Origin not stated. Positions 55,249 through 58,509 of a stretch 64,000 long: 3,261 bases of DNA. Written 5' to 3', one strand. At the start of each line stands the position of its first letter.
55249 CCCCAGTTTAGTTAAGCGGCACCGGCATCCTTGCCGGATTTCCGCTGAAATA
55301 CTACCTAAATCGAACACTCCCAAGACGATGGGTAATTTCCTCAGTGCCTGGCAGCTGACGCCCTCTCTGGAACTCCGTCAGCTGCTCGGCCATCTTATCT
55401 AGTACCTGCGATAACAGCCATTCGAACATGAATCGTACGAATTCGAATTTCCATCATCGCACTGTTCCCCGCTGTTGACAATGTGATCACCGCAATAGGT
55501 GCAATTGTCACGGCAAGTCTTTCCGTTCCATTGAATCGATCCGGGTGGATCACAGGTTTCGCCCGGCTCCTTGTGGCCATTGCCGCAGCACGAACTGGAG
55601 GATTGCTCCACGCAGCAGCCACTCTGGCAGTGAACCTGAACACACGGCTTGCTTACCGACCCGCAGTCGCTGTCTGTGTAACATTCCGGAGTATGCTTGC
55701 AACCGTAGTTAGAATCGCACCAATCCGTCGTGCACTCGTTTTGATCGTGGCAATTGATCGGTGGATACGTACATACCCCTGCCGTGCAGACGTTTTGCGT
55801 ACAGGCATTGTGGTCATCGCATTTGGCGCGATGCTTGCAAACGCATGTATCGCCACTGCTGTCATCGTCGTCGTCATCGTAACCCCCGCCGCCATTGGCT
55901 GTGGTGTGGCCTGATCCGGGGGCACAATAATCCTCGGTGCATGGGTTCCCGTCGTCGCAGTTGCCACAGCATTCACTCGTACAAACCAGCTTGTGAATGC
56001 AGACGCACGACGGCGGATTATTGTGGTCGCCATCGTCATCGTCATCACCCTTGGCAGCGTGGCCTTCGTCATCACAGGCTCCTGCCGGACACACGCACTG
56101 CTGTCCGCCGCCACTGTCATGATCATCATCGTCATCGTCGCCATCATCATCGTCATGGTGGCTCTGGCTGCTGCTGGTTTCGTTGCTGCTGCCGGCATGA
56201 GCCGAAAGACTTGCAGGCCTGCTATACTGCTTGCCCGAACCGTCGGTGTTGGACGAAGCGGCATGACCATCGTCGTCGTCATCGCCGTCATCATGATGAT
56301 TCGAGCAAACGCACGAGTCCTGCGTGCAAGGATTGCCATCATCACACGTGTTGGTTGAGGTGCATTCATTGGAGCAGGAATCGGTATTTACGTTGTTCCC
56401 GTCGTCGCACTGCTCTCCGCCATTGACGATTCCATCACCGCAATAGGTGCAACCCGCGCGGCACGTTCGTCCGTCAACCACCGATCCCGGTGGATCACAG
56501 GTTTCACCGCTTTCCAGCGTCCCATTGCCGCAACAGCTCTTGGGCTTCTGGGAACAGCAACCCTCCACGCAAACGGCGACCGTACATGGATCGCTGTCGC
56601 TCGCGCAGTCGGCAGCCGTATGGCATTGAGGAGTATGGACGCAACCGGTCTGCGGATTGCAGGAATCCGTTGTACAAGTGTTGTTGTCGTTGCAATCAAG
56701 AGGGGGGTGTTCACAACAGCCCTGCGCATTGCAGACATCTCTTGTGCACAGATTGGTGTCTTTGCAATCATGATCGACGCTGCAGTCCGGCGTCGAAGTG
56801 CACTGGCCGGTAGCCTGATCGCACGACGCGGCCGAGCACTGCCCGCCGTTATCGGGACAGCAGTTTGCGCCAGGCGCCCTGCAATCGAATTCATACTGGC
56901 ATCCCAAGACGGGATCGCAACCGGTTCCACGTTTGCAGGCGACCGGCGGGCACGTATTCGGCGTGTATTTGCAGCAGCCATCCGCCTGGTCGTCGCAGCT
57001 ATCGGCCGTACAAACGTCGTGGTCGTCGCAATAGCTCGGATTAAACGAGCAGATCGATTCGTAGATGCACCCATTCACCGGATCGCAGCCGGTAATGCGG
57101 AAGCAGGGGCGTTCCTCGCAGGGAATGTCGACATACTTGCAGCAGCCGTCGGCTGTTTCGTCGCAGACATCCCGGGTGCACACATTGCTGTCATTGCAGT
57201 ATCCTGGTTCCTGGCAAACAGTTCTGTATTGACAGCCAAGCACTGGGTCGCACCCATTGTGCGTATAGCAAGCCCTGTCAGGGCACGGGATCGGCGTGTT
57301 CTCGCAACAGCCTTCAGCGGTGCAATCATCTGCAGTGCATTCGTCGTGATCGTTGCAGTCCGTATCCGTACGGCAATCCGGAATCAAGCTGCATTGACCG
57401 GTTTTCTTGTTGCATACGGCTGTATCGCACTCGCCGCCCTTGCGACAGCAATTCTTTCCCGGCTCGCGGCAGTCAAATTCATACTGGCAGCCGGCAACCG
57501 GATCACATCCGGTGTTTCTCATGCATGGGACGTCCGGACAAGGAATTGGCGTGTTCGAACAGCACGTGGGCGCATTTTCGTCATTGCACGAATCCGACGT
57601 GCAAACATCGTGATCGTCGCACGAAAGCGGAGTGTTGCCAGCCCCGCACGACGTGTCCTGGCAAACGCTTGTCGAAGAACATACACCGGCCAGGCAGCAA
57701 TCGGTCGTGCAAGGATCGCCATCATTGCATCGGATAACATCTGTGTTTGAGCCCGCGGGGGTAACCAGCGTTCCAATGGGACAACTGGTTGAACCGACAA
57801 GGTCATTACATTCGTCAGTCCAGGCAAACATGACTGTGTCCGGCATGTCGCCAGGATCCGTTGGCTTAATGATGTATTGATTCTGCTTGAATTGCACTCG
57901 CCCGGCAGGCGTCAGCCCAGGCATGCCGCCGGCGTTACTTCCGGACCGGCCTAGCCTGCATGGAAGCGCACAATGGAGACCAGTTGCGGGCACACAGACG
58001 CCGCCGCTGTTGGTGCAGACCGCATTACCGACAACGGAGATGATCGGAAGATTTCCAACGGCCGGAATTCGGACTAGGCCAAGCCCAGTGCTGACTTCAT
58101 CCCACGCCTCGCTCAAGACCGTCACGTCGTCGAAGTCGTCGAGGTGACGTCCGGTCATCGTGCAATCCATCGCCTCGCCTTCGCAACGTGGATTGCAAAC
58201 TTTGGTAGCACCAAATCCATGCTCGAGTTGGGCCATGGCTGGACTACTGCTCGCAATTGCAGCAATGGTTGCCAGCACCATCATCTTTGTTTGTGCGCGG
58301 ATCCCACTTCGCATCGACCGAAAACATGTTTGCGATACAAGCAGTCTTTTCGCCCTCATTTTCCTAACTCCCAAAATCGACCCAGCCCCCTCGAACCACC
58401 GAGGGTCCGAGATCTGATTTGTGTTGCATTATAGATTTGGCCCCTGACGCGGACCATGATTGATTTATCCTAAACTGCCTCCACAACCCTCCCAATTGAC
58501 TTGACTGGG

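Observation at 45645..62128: Four giant secreted proteins share Cys-rich stalk modules but carry four different heads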

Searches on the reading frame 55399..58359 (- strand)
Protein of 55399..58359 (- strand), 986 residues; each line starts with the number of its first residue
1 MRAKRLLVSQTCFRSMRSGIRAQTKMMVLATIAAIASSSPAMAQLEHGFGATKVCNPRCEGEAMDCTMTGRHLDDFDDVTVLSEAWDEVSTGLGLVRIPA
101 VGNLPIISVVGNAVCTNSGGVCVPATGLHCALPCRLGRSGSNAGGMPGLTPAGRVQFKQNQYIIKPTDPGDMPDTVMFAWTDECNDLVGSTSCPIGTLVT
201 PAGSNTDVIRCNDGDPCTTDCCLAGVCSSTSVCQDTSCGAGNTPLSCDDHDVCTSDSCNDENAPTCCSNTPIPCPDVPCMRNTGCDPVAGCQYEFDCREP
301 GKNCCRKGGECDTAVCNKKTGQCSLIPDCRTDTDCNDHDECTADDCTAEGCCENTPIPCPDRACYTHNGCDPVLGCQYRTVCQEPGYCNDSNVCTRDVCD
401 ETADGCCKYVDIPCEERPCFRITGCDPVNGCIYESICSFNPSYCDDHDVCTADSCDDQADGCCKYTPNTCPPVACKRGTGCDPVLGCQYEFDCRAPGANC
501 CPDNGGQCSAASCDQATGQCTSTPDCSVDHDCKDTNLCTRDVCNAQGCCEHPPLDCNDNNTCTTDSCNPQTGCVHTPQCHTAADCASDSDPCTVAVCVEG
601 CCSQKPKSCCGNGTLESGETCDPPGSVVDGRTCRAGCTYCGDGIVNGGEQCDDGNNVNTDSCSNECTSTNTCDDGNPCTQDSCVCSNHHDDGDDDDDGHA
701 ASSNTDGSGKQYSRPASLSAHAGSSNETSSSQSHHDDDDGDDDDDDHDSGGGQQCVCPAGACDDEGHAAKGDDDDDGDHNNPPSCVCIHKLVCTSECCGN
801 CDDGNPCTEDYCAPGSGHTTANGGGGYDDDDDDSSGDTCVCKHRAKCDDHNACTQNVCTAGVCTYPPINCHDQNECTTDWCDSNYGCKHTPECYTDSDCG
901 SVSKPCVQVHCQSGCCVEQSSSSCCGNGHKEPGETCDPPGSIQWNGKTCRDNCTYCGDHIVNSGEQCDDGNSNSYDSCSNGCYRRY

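Call 7: search_protein_families(library=pfam, proteins=[window:55399-58359:-], max_evalue=0.1)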
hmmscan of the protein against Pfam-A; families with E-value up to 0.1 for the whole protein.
window:55399-58359:- (986 aa): 2 families
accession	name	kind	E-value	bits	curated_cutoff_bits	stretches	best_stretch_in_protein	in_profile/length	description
PF00526.23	Dicty_CTDC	-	9.5e-19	67.3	27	5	555-577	1-23/24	Dictyostelium (slime mold) repeat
PF13948.11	DUF4215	-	2.1e-09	38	27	2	945-982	13-46/47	Domain of unknown function (DUF4215)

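Call 8: search_protein_families(library=ncbifam, proteins=[window:55399-58359:-], max_evalue=0.1)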
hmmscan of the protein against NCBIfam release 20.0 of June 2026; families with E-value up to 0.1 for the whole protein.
window:55399-58359:- (986 aa): 1 family
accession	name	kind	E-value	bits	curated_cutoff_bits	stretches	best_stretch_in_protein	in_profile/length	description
TIGR02232.1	myxo_disulf_rpt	repeat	1.8e-10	40.4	20.8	2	638-667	2-31/38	cysteine-rich acidic repeat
